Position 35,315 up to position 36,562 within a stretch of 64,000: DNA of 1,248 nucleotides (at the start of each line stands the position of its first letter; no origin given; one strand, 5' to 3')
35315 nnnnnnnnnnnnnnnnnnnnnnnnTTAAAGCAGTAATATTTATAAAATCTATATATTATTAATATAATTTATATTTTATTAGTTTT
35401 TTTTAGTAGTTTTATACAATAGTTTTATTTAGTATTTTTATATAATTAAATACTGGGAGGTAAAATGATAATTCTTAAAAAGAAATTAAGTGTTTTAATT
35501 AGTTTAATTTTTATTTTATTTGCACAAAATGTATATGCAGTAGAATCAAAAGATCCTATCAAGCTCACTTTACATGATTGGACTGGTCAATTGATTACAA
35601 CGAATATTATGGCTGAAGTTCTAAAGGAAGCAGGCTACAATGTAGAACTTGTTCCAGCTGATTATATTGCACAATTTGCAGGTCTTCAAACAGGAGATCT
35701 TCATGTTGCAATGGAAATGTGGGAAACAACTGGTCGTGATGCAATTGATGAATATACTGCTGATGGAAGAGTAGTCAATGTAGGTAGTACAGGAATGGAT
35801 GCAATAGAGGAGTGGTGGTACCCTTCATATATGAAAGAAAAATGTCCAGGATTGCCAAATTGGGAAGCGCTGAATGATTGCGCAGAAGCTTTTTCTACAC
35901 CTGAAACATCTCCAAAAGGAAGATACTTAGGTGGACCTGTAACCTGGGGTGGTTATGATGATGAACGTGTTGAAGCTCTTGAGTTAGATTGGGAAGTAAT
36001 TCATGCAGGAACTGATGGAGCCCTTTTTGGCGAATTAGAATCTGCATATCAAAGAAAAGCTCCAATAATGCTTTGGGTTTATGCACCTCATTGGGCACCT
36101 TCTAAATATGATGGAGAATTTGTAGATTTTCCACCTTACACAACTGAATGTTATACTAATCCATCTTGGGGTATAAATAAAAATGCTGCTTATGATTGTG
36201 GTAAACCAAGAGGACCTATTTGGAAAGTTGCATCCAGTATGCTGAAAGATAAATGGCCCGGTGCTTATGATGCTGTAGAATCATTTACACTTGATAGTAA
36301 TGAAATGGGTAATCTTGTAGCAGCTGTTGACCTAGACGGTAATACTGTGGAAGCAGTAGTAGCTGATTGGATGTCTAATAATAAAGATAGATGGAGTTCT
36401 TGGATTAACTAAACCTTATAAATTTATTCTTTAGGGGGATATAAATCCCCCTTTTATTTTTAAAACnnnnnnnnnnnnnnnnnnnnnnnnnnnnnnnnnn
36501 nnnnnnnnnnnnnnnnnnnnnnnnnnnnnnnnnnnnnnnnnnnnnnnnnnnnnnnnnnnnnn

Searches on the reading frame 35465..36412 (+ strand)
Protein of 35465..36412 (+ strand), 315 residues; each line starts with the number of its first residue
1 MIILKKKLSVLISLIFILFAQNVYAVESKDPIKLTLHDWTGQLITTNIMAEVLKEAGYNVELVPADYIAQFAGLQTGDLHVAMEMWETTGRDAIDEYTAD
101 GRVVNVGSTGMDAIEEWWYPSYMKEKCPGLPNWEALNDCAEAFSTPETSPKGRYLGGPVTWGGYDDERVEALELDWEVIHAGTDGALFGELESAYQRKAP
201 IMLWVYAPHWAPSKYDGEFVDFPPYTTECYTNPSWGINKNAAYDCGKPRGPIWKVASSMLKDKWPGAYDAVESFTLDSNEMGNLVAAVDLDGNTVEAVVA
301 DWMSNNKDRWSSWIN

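Call 6: search_protein_families(library=ncbifam, proteins=[window:35465-36412:+], max_evalue=0.001)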
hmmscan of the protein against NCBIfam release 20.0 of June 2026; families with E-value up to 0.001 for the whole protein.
window:35465-36412:+ (315 aa): 2 families
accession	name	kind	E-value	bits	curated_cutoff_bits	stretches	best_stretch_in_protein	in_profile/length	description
TIGR03414.1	ABC_choline_bnd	subfamily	5.8e-09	35.6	379.05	1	31-209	10-183/291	choline ABC transporter substrate-binding protein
NF008334.0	PRK11119.1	equivalog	1.4e-07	31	215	1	32-315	31-324/331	glycine betaine/L-proline ABC transporter substrate-binding protein ProX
